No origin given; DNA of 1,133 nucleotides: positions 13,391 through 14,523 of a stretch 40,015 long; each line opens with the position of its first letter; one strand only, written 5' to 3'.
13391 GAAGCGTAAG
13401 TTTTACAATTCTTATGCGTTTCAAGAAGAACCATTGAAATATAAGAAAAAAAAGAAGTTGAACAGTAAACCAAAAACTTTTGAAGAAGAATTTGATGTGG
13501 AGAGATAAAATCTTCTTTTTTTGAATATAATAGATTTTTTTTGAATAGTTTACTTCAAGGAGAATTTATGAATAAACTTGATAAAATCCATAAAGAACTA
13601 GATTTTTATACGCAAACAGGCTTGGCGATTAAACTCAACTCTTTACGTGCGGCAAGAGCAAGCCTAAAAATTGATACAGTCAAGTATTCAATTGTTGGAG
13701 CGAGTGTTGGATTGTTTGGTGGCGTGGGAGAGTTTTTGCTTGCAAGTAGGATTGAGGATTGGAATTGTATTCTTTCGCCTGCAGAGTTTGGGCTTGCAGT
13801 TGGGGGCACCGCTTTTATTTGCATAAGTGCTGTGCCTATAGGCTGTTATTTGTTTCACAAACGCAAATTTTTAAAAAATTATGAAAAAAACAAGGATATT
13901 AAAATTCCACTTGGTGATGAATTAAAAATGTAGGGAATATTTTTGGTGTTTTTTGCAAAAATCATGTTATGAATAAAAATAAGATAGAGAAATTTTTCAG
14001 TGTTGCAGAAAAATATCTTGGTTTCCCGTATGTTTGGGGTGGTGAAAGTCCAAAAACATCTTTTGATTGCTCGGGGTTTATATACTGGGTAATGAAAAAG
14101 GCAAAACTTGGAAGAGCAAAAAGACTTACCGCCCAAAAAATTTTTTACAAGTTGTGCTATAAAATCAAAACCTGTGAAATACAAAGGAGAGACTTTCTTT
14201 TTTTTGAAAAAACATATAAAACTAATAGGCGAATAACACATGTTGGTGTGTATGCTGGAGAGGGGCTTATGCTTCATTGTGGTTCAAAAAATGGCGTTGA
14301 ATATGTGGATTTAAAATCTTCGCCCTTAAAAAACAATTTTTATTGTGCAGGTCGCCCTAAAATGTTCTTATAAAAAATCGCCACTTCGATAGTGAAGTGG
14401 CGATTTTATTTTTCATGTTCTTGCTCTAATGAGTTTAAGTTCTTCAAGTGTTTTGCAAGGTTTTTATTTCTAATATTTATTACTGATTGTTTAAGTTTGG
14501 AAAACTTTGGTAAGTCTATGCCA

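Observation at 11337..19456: About 8 kb of orphan, duplicated, self-contained gene cassettes between prfA-GNAT and typA, around a stand-alone tRNA-Glu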

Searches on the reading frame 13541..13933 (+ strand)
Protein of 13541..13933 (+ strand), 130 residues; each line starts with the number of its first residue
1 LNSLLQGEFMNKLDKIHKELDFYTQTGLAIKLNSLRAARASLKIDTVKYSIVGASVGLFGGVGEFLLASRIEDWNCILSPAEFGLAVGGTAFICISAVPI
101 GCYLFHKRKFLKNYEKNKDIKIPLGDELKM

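Call 4: search_protein_families(library=pfam, proteins=[window:13541-13933:+], max_evalue=0.1)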
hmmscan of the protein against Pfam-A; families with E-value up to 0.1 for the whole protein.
window:13541-13933:+ (130 aa): 0 families

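Call 6: search_protein_families(library=phrogs, proteins=[window:13541-13933:+], max_evalue=0.05)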
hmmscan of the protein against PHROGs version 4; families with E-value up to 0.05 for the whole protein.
window:13541-13933:+ (130 aa): 1 family
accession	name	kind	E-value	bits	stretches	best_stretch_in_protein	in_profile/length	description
phrog_22428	-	unknown function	0.0053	17.8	1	47-90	14-59/76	-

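Call 7: search_protein_families(library=padloc, proteins=[window:13541-13933:+], max_evalue=0.05)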
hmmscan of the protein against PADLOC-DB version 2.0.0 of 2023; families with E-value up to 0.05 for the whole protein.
window:13541-13933:+ (130 aa): 0 families

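Call 8: search_protein_families(library=ncbifam, proteins=[window:13541-13933:+], max_evalue=0.05)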
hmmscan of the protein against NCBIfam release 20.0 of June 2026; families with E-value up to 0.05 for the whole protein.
window:13541-13933:+ (130 aa): 0 families

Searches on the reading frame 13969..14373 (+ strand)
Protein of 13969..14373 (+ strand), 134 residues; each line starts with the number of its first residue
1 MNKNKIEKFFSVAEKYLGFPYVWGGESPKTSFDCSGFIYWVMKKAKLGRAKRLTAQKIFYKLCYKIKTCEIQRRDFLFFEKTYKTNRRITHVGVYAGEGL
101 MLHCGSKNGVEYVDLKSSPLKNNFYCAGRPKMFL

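Call 4: search_protein_families(library=pfam, proteins=[window:13969-14373:+], max_evalue=0.1)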
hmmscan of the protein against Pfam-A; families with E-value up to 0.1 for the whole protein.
window:13969-14373:+ (134 aa): 4 families
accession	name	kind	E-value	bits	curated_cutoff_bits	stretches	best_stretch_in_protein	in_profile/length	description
PF00877.26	NLPC_P60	-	2.2e-19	69.8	23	1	18-128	1-104/105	NlpC/P60 family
PF05382.19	Amidase_5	-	0.0043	17.4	21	1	30-110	27-113/142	Bacteriophage peptidoglycan hydrolase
PF08421.16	Methyltransf_13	-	0.019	15.6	31.3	1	103-127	3-27/62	Putative zinc binding domain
PF05257.22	CHAP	-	0.089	13.7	26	0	31-94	9-65/81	CHAP domain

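Call 6: search_protein_families(library=phrogs, proteins=[window:13969-14373:+], max_evalue=0.05)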
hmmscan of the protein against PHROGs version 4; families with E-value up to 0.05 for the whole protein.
window:13969-14373:+ (134 aa): 7 families
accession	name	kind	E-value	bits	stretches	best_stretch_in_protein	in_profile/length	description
phrog_329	-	tail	5.1e-24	85.5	1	4-128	533-654/949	minor tail protein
phrog_25111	-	tail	7.2e-23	82.3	1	7-131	213-332/333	tail protein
phrog_400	-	tail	2.7e-15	57.3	1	4-114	529-634/654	tail protein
phrog_12508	-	unknown function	9.7e-15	55.8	1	2-118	136-246/260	-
phrog_1015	-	tail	1.8e-08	34.5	1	21-125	666-786/795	tail protein with lysin activity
phrog_2810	-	head and packaging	0.0013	18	1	9-108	513-600/952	virion structural protein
phrog_1259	-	tail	0.0069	15.1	1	33-100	1031-1097/1179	baseplate hub subunit and tail lysozyme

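Call 7: search_protein_families(library=padloc, proteins=[window:13969-14373:+], max_evalue=0.05)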
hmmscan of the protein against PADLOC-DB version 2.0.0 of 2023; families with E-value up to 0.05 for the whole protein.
window:13969-14373:+ (134 aa): 0 families

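Call 8: search_protein_families(library=ncbifam, proteins=[window:13969-14373:+], max_evalue=0.05)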
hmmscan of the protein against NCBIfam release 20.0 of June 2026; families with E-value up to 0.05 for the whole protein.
window:13969-14373:+ (134 aa): 7 families
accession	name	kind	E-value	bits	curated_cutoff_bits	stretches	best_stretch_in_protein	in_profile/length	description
NF010495.0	PRK13914.1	equivalog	9.4e-15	54.5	647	1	11-119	371-470/481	invasion associated endopeptidase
NF040678.1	EntFM_CwpFM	equivalog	3.4e-14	52.7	720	1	11-109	317-409/430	enterotoxin EntFM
NF038345.1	wall_hydro_RipC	exception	6.8e-11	42.2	425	1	16-121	261-357/362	peptidoglycan hydrolase RipC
NF046048.1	NlpC_P60_DIP1281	equivalog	1.8e-06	27.1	517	1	28-102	494-560/587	DIP1281 family NlpC/P60 protein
NF008096.1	PRK10838.1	equivalog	4e-06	26.7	186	1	14-128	76-183/189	bifunctional murein DD-endopeptidase/murein LD-carboxypeptidase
NF033742.1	NlpC_p60_RipB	exception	0.00013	21.7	335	1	5-109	76-184/206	NlpC/P60 family peptidoglycan endopeptidase RipB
NF033741.1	NlpC_p60_RipA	exception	0.00074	18.7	625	1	18-104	340-430/457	NlpC/P60 family peptidoglycan endopeptidase RipA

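Call 109: find_related_loci(query=window:13969-14373:+, collection=viral_contigs, flank=8000)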
Query window:13969-14373:+ (134 aa) in viral_contigs; peptide patterns used: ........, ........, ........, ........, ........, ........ (x = any residue, [..] = any of these).
15 stretches matched a pattern, but none encodes a relative of the query by tblastn (E <= 1e-3).

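Call 110: search_dna_similar(query=window:13969-14373:+, collection=phages, mode=protein, max_evalue=0.00001, max_rows=12)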
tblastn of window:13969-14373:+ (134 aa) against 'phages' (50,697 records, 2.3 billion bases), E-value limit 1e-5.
Records with a match: 146; places in all: 146; records where one place covers at least 80% of the query: 99.
Best place of each record, by identity: <60% 146.
By first word of the organism name: Streptomyces 68; Clostridium 19; Bacillus 18; Bacteriophage 17; Listeria 12; Clostridioides 7; Enterococcus 2; Streptococcus 1; Terrisporobacter 1; Pseudomonas 1.
By host as written in the record: - 27; Streptomyces griseus ATCC 10137 22; Streptomyces lividans JI 1326 13; Listeria monocytogenes 12; Clostridium difficile 10; Streptomyces viridochromogenes DSM40736 9; Streptomyces scabiei RL-34 8; Bacillus subtilis BEST7003 6; and 25 more.
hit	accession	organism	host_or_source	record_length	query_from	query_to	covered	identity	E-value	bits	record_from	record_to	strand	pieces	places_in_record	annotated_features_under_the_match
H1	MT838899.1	Bacteriophage sp.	human fecal samples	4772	1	130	97%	43.1%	6e-31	120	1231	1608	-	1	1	record has no annotation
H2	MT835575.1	Bacteriophage sp.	human fecal samples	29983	13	129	87%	47.0%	8e-29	115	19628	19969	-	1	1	record has no annotation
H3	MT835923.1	Bacteriophage sp.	human fecal samples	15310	7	129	92%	42.5%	4e-25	104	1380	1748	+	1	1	record has no annotation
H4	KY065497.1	Streptococcus phage IPP61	Streptococcus pneumoniae 18C/3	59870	2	131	97%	39.2%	5e-19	87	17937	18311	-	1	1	NLP/P60 family protein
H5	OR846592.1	Enterococcus phage Efs 1-1-1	Enterococcus faecalis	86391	2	131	97%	39.2%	5e-19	87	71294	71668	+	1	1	record has no annotation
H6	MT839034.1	Bacteriophage sp.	human fecal samples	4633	13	129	87%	43.6%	4e-21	93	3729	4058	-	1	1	record has no annotation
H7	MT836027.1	Bacteriophage sp.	human fecal samples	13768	13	129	87%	43.2%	4e-27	110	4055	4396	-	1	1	record has no annotation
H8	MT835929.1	Bacteriophage sp.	human fecal samples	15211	7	129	92%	40.9%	5e-21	93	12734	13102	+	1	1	record has no annotation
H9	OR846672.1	Enterococcus phage Efs 1-1-1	Enterococcus faecalis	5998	6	129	93%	37.1%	3e-16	79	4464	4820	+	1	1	record has no annotation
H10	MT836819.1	Bacteriophage sp.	human fecal samples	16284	13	129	87%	39.2%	3e-18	85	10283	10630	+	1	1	record has no annotation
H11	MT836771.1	Bacteriophage sp.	human fecal samples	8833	7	129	92%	35.8%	6e-10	61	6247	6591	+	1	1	record has no annotation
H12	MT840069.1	Bacteriophage sp.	human fecal samples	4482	1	118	88%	36.4%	9e-17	81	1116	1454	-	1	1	record has no annotation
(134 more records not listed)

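Call 111: search_dna_similar(query=window:13969-14373:+, collection=plasmids, mode=protein, max_evalue=0.00001, max_rows=12)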
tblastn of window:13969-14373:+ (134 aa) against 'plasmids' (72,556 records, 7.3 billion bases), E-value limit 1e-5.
Records with a match: 1222; places in all: 1290; records where one place covers at least 80% of the query: 990.
Best place of each record, by identity: <60% 1222.
By first word of the organism name: Bacillus 434; Enterococcus 318; Clostridium 199; Listeria 58; Clostridioides 45; Escherichia 26; Lacticaseibacillus 20; Priestia 19; Paenibacillus 12; Paraclostridium 10; and 51 more.
By predicted mobility (MOB-suite, as given by PLSDB): mobilizable 482; conjugative 385; non-mobilizable 355.
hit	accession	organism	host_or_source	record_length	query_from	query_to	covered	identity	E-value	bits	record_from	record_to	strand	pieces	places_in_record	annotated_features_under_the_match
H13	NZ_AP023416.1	Vescimonas fastidiosa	Homo sapiens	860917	1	130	97%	43.1%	2e-30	120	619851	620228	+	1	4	C40 family peptidase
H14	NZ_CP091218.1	Enterococcus faecium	Homo sapiens,whole organism,fecal sample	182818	2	131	97%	41.7%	9e-20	91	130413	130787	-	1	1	bifunctional lysozyme/C40 family peptidase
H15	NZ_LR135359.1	Enterococcus faecium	-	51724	13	129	87%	46.2%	2e-27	112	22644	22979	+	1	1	C40 family peptidase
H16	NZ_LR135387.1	Enterococcus faecium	-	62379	13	129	87%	46.2%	2e-27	112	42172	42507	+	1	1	C40 family peptidase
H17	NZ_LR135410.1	Enterococcus faecium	-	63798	13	129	87%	46.2%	2e-27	112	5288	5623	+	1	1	C40 family peptidase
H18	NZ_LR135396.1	Enterococcus faecium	-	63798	13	129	87%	46.2%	2e-27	112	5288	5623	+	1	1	C40 family peptidase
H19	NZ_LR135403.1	Enterococcus faecium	-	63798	13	129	87%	46.2%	2e-27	112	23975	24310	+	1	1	C40 family peptidase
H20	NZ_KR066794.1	Enterococcus faecium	-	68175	13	129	87%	46.2%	2e-27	112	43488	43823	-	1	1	C40 family peptidase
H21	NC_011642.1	Enterococcus faecalis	-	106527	13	129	87%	46.2%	2e-27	112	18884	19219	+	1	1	C40 family peptidase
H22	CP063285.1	Enterococcus faecium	Homo sapiens,rectal swab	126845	13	129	87%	46.2%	2e-27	112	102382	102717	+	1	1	C40 family peptidase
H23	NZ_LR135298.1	Enterococcus faecium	-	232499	13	129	87%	46.2%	2e-27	112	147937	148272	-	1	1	none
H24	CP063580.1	Enterococcus faecium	Homo sapiens,rectal swab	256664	13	129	87%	46.2%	2e-27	112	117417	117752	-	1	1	C40 family peptidase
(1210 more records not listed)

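Call 112: get_annotated_region(hit=H15, flank=6000)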
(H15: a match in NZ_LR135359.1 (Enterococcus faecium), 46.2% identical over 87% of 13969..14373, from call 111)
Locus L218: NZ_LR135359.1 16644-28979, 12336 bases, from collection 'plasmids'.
description: Enterococcus faecium isolate E7948 plasmid 3
organism: Enterococcus faecium (NCBI taxid 1352)
taxonomy: Bacteria; Bacillota; Bacilli; Lactobacillales; Enterococcaceae; Enterococcus; Enterococcus faecium
host: -; source: -; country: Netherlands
typing (MOB-suite, as given by PLSDB): conjugative; replicon rep_cluster_1763,rep_cluster_889; relaxase MOBP; mating-pair formation MPF_T
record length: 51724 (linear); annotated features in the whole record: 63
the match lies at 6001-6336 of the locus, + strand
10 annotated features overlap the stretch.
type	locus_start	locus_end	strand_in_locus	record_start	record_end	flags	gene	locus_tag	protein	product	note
CDS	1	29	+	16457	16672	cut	-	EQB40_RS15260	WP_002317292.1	Maff2 family mobile element protein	-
CDS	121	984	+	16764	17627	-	-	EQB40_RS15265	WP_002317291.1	VirB6/TrbL-like conjugal transfer protein, CD1112 family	-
CDS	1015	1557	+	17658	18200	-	-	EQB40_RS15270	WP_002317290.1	MT-A70 family methyltransferase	-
CDS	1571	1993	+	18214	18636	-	-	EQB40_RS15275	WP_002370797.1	PrgI family protein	-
CDS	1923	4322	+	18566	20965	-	-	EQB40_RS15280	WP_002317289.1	VirB4-like conjugal transfer ATPase, CD1110 family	-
CDS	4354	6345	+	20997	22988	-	-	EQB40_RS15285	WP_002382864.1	C40 family peptidase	GO:0006508 - proteolysis [Evidence IEA]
CDS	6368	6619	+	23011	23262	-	-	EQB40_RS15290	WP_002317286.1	DUF4315 family protein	-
CDS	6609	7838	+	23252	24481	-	-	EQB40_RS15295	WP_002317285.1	CD1107 family mobile element protein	-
CDS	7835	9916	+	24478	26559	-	-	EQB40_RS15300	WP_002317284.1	DNA topoisomerase 3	GO:0006265 - DNA topological change [Evidence IEA]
CDS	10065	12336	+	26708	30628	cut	-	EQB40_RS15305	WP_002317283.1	YodL domain-containing protein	-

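Call 113: get_annotated_region(hit=H13, flank=6000)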
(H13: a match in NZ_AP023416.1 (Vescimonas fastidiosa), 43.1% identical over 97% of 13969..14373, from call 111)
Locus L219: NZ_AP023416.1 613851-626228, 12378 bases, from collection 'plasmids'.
description: Vescimonas fastidiosa strain MM35 plasmid pMM35_01
organism: Vescimonas fastidiosa (NCBI taxid 2714353)
taxonomy: Bacteria; Bacillota; Clostridia; Eubacteriales; Oscillospiraceae; Vescimonas; Vescimonas fastidiosa
host: -; source: Homo sapiens; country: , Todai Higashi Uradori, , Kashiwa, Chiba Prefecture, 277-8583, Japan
typing (MOB-suite, as given by PLSDB): non-mobilizable
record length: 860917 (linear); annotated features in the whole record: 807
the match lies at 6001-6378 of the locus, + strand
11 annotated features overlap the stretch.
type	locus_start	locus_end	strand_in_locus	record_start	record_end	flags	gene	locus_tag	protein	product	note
CDS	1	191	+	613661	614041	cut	-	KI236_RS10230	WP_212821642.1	PrgI family protein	-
CDS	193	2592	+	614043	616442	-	-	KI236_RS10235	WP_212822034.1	VirB4-like conjugal transfer ATPase, CD1110 family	-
CDS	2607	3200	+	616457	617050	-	-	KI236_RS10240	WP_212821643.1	nitrogen fixation protein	-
CDS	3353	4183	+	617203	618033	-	-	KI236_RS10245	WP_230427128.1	site-specific DNA-methyltransferase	GO:0009307 - DNA restriction-modification system [Evidence IEA]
CDS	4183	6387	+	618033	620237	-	-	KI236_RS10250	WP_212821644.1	C40 family peptidase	-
CDS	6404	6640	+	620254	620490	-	-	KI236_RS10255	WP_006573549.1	DUF4315 family protein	-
CDS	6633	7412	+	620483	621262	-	-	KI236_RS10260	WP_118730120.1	DUF4366 domain-containing protein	-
CDS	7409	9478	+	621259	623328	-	-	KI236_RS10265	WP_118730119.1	DNA topoisomerase 3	GO:0006265 - DNA topological change [Evidence IEA]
CDS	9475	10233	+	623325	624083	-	-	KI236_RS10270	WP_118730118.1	phosphoadenosine phosphosulfate reductase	-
CDS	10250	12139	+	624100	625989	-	-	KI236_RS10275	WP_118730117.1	DUF3849 domain-containing protein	-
CDS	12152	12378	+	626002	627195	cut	-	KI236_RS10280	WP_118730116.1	DNA mismatch repair protein MutS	-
